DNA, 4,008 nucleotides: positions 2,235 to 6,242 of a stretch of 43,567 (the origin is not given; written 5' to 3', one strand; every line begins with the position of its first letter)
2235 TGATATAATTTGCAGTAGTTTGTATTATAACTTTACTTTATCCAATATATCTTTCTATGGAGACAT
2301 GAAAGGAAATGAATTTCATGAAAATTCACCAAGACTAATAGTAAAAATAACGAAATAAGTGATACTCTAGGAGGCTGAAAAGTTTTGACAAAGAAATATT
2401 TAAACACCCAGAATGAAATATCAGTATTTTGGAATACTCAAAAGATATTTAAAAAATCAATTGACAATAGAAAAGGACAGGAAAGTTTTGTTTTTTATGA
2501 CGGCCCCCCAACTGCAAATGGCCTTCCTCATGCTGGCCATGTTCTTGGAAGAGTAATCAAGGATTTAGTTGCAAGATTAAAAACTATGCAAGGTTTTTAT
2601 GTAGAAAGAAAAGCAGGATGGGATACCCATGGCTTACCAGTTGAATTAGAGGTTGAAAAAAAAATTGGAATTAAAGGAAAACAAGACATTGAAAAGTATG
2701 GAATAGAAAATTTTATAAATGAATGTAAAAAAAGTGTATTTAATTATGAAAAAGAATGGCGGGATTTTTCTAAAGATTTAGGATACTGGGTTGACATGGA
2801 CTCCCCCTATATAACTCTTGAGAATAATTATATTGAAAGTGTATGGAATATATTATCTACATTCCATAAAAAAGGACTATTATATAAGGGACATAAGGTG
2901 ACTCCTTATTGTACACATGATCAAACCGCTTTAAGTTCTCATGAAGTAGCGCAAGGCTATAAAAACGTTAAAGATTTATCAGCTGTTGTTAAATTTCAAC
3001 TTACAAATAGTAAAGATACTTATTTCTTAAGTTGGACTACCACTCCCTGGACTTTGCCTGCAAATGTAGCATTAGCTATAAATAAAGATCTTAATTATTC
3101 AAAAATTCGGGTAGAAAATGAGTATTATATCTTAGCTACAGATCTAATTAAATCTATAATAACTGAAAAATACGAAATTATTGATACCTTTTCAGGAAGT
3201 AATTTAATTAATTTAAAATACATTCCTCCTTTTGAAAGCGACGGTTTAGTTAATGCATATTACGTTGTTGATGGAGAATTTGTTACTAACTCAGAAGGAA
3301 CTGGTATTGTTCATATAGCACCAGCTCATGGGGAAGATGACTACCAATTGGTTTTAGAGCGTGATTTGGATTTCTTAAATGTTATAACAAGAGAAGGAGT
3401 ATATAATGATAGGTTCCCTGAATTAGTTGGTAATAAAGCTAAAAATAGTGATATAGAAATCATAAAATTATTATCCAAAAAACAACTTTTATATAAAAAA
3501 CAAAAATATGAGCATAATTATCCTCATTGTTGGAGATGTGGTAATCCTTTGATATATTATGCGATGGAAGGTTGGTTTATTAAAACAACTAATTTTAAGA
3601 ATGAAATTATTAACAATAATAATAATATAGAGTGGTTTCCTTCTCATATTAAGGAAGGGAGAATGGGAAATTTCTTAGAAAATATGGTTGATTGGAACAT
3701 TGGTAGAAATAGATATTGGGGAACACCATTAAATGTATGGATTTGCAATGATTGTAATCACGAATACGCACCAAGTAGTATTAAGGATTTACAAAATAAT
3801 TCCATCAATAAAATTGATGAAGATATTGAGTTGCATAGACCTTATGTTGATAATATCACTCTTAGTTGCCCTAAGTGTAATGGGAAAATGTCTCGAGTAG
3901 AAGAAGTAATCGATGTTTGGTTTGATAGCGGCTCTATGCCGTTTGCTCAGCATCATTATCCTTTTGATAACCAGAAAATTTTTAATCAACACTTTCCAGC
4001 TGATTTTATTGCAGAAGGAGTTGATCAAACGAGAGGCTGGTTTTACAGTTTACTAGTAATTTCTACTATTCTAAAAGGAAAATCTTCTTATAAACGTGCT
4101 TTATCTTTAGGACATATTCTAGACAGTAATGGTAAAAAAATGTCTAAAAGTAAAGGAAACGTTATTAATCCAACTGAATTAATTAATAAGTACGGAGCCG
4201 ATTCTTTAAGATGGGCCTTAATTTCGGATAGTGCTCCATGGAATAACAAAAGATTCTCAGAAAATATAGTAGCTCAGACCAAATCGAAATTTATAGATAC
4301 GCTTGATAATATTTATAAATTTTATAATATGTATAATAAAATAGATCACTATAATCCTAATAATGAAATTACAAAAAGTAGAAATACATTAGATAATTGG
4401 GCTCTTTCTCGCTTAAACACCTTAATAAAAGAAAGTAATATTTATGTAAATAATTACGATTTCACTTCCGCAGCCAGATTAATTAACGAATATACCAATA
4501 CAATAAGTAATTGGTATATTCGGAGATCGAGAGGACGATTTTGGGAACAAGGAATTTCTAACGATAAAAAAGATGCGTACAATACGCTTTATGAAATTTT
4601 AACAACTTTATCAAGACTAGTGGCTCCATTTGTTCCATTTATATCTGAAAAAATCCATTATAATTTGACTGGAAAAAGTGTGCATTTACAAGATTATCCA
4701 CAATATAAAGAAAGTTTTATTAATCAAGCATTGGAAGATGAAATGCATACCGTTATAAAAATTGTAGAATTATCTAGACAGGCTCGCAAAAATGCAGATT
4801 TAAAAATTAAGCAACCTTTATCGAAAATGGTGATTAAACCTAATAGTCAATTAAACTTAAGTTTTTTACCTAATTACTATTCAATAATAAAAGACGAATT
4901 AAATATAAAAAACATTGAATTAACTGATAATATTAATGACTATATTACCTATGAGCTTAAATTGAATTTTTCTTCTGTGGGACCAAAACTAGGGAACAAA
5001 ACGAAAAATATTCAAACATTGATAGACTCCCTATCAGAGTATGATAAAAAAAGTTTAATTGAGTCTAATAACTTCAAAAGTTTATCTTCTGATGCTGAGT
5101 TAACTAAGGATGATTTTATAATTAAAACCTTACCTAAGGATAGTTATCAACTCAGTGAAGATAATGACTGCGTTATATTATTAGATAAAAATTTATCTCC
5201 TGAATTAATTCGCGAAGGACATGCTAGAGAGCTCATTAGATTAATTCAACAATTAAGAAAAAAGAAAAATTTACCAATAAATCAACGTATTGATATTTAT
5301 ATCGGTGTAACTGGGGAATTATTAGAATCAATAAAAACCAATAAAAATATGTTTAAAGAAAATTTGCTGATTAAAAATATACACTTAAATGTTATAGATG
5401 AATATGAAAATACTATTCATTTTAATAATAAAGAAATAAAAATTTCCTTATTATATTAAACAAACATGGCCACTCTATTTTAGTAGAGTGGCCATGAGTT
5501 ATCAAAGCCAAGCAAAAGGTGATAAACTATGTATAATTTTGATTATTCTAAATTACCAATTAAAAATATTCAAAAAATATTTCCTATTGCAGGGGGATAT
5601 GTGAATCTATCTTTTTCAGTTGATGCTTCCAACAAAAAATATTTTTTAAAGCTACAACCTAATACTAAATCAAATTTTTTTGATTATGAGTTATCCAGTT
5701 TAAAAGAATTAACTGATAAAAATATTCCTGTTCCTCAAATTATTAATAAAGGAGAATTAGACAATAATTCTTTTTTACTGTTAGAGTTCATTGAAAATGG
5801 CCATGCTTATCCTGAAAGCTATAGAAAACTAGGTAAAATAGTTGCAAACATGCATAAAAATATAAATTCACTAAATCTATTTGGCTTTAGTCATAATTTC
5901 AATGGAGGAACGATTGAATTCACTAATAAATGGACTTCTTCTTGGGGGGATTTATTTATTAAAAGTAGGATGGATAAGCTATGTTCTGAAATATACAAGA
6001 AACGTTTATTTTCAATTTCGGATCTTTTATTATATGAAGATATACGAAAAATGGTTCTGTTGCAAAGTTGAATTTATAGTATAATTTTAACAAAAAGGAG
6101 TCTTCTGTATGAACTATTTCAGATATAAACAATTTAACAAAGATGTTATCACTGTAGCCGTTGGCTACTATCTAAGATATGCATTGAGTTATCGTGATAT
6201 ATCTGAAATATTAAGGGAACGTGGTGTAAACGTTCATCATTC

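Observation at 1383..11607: Ten-kb nested IS257 resistance island: mupA module and Tn4001-like aacA-aphD module sharing one IS257 copy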

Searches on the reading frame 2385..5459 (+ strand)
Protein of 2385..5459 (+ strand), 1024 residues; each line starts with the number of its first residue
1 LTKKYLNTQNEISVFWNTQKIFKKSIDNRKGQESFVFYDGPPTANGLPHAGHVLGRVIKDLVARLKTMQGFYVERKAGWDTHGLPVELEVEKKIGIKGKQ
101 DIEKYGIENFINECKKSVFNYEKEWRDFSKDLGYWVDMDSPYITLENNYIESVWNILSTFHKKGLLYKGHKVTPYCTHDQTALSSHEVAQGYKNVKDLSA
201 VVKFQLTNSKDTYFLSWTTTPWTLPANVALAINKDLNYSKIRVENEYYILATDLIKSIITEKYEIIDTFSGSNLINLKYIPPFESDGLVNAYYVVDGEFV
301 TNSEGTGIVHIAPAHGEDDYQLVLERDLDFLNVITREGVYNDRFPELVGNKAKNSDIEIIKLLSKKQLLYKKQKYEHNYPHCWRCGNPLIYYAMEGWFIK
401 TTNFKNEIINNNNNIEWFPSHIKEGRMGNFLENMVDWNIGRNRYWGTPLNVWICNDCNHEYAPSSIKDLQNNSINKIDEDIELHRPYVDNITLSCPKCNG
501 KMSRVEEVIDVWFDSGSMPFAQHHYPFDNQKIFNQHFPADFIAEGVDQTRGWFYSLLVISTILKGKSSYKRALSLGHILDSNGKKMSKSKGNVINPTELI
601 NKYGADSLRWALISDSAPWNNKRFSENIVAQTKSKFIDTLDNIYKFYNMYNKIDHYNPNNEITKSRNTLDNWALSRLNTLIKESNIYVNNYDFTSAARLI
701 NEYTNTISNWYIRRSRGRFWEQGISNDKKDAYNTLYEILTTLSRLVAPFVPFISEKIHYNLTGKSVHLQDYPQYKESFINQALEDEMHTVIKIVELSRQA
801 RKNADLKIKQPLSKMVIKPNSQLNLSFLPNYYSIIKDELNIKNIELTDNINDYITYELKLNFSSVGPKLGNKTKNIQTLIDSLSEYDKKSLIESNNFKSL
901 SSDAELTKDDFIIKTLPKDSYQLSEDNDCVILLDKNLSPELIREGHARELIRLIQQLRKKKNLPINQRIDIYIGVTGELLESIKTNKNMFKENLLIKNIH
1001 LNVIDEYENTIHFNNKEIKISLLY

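Call 22: search_protein_families(library=ncbifam, proteins=[window:2385-5459:+])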
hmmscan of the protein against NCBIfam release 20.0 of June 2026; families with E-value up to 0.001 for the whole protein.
window:2385-5459:+ (1024 aa): 18 families
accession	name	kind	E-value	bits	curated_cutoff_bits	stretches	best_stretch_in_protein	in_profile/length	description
NF000257.1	MupA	exception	0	2470.4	1900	1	1-1024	1-1024/1024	mupirocin-resistant isoleucine--tRNA ligase MupA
NF000258.1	MupB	exception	0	1381.6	1900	1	9-1023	9-1028/1033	mupirocin-resistant isoleucine--tRNA ligase MupB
TIGR00392.1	ileS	equivalog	5.9e-285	947.8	621.4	1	7-825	10-857/861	isoleucine--tRNA ligase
TIGR00422.1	valS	equivalog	3.4e-137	458.8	612.1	2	294-897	256-841/863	valine--tRNA ligase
NF009687.0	PRK13208.1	equivalog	2.2e-134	449.5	738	2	295-849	256-791/801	valine--tRNA ligase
NF004349.1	PRK05729.1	equivalog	7.8e-115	385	704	2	294-852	250-775/860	valine--tRNA ligase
NF040702.1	ileS_w_GNAT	exception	4.5e-106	355.7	1999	2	250-804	454-1001/1100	isoleucine--tRNA ligase, N-acetyltransferase domain-containing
NF011492.0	PRK14900.1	equivalog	3.5e-72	243.7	1783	2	294-822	266-774/1044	valine--tRNA ligase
NF000540.1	alt_ValS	exception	1.9e-71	241.1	900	2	341-821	331-804/827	valine--tRNA ligase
NF008957.0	PRK12300.1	subfamily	4.8e-64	216.8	677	3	8-323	9-325/946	leucine--tRNA ligase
TIGR00395.1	leuS_arch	equivalog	9.7e-55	186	648.5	2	15-328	10-322/938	leucine--tRNA ligase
TIGR00396.1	leuS_bact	equivalog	6.4e-41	140.4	548.4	3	580-799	600-795/843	leucine--tRNA ligase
TIGR00398.1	metG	equivalog_domain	1.7e-27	96.4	336.35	2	572-766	315-506/530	methionine--tRNA ligase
NF008900.0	PRK12267.1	equivalog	3.3e-22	78.7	598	2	507-766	223-481/648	methionine--tRNA ligase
NF001100.0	PRK00133.1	equivalog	1.2e-19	70.3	587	2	379-780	172-521/676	methionine--tRNA ligase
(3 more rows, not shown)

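Call 52: search_solved_structures(query=window:2385-5456:+, max_evalue=1e-50, show_alignments=2)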
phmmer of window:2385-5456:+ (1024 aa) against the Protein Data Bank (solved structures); distinct sequences matched with E-value up to 1e-50: 16.
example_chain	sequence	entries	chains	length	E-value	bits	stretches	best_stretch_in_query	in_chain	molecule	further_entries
8c8v_A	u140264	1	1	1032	0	1251.2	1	10-1020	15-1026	Isoleucine--tRNA ligase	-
8c8u_A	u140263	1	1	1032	0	1250.8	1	10-1020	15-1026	Isoleucine--tRNA ligase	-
8c9d_A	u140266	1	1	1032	0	1245.6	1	10-1020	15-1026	Isoleucine--tRNA ligase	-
8c8w_A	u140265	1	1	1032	0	1240.6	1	10-1020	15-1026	Isoleucine--tRNA ligase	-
1ile_A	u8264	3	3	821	4.9e-250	835.5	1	8-803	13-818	ISOLEUCYL-TRNA SYNTHETASE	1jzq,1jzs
8wnd_A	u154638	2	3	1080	1.1e-203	682.1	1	10-967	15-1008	isoleucine--tRNA ligase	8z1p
9wqs_A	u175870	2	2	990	1.9e-196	658.1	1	10-946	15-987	Isoleucine--tRNA ligase, cytoplasmic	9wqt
7d5c_A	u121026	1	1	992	2.1e-196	658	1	10-942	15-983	Isoleucine--tRNA ligase, cytoplasmic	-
9w01_B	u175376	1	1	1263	1.6e-194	651.7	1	10-976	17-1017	Isoleucine--tRNA ligase, cytoplasmic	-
6ldk_A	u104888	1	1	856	8.8e-176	589.7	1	12-761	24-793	Isoleucine--tRNA ligase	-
1ffy_A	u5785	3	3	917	8.9e-115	387.7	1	7-855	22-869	ISOLEUCYL-TRNA SYNTHETASE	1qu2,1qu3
8c9e_A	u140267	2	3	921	6.7e-110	371.6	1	9-778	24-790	Isoleucine--tRNA ligase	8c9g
8c9f_A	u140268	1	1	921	2e-107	363.4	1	9-778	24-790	Isoleucine--tRNA ligase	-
8wnf_A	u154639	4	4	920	1.1e-89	304.6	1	14-774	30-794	Isoleucine--tRNA ligase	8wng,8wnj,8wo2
8wni_A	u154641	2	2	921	1.1e-89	304.6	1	14-774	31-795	Isoleucine--tRNA ligase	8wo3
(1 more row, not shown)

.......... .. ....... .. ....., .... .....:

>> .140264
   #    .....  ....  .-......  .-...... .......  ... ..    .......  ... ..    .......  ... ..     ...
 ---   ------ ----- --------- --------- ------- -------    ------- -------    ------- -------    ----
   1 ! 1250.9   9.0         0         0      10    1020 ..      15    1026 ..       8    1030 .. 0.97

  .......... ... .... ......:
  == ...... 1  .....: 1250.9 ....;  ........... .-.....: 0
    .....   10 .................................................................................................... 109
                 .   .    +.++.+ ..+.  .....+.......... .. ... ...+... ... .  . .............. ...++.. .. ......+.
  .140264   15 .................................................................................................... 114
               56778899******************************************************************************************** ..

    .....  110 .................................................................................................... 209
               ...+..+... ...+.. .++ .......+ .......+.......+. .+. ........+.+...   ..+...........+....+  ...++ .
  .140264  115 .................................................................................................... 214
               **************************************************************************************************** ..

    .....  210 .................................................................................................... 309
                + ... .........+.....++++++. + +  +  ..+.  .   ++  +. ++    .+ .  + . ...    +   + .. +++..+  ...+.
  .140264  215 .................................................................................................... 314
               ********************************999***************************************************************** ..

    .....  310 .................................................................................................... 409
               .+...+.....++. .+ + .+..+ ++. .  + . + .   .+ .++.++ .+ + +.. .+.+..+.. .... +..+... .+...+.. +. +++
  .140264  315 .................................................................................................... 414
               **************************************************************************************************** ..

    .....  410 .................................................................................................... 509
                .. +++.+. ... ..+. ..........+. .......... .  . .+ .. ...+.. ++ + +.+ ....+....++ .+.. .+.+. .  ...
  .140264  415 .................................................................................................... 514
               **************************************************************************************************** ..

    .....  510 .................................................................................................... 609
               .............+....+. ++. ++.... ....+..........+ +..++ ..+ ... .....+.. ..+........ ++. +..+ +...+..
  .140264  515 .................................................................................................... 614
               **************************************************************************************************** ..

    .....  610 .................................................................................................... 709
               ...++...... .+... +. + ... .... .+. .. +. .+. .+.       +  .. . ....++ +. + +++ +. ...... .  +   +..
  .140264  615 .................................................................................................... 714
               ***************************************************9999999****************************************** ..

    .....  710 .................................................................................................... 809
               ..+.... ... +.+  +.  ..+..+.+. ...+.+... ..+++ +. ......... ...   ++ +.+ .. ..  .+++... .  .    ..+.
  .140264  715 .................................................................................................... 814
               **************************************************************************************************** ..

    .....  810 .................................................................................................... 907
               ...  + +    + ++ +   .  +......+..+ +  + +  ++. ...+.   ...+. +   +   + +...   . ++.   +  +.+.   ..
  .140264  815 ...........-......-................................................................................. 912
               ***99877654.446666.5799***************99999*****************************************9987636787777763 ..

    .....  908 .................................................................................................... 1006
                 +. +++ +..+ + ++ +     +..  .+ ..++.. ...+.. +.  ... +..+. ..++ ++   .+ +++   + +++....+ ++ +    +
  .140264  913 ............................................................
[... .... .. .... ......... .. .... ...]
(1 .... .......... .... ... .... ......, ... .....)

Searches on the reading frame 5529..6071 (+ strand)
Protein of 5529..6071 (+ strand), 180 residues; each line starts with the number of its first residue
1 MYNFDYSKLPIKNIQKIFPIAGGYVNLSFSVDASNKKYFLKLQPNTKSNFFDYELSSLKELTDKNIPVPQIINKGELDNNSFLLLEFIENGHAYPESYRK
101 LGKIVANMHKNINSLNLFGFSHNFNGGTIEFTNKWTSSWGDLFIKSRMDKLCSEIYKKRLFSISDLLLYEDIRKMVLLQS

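Call 22: search_protein_families(library=ncbifam, proteins=[window:5529-6071:+])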
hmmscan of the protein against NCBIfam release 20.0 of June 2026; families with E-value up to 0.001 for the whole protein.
window:5529-6071:+ (180 aa): 2 families
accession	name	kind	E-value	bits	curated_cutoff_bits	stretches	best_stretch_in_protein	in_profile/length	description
NF033068.1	APH_3p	equivalog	3.8e-06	26.6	205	1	32-114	31-113/255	APH(3') family aminoglycoside O-phosphotransferase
NF003558.0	PRK05231.1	equivalog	0.00024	20.2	271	1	11-115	21-134/322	homoserine kinase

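Call 33: search_protein_families(library=pfam, proteins=[window:5529-6071:+])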
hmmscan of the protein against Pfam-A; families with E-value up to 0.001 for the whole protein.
window:5529-6071:+ (180 aa): 2 families
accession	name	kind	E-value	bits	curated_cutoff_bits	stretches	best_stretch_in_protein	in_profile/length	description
PF03881.20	Fructosamin_kin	-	7.7e-28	98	22.4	1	13-155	18-160/288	Fructosamine kinase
PF01636.29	APH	-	3.4e-06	27.5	23.2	1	19-111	4-110/239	Phosphotransferase enzyme family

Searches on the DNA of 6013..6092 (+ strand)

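Call 28: search_dna_similar(query=window:6013-6092:+, collection=plasmids, mode=near, max_rows=15)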
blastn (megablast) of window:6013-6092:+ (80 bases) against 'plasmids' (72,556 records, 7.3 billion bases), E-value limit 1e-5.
Records with a match: 876; places in all: 1644; records where one place covers at least 80% of the query: 35.
Best place of each record, by identity: >=99% 573; 95-99% 178; 90-95% 100; 80-90% 25.
By first word of the organism name: Staphylococcus 854; Mammaliicoccus 10; Enterococcus 9; Citrobacter 1; Macrococcoides 1; Klebsiella 1.
By predicted mobility (MOB-suite, as given by PLSDB): mobilizable 611; non-mobilizable 206; conjugative 59.
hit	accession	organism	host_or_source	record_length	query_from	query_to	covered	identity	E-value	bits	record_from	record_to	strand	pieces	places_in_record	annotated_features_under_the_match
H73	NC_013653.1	Staphylococcus aureus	-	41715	1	80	100%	100.0%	1e-11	150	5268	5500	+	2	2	fructosamine kinase family protein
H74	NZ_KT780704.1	Staphylococcus aureus subsp. aureus NCTC 8325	-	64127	1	80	100%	100.0%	1e-11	150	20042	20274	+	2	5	fructosamine kinase family protein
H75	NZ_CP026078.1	Staphylococcus aureus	Homo sapiens,human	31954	1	80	100%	100.0%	1e-11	150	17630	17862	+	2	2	fructosamine kinase family protein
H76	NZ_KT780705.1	Staphylococcus aureus subsp. aureus NCTC 8325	Homo sapiens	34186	1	80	100%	100.0%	1e-11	150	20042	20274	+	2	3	fructosamine kinase family protein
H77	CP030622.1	Staphylococcus aureus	Homo sapiens,blood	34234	1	80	100%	100.0%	6e-34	148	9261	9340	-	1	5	none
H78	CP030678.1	Staphylococcus aureus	Homo sapiens,blood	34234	1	80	100%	100.0%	6e-34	148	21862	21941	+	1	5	none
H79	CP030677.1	Staphylococcus aureus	Homo sapiens,blood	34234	1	80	100%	100.0%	6e-34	148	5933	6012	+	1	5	none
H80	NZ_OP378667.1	Staphylococcus aureus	-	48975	1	80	100%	100.0%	6e-34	148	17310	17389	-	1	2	fructosamine kinase family protein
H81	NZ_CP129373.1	Staphylococcus epidermidis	Homo sapiens,Nasal cavity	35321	1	80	100%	98.8%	3e-32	143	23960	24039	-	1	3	fructosamine kinase family protein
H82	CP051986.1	Staphylococcus aureus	Homo sapiens,blood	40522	1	70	88%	100.0%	2e-28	130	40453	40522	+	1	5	none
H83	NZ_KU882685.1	Staphylococcus lugdunensis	-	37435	1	60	75%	98.3%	4e-21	106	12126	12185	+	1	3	fructosamine kinase family protein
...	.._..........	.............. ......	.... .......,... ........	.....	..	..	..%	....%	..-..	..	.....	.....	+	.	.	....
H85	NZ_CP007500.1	Staphylococcus aureus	-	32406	16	80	81%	88.2%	8e-13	79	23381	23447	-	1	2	none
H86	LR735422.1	Staphylococcus epidermidis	Homo sapiens,clinical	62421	16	80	81%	88.2%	8e-13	79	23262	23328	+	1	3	none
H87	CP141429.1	Staphylococcus aureus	Homo sapiens,clinical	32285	16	80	81%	88.2%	8e-13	79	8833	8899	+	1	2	none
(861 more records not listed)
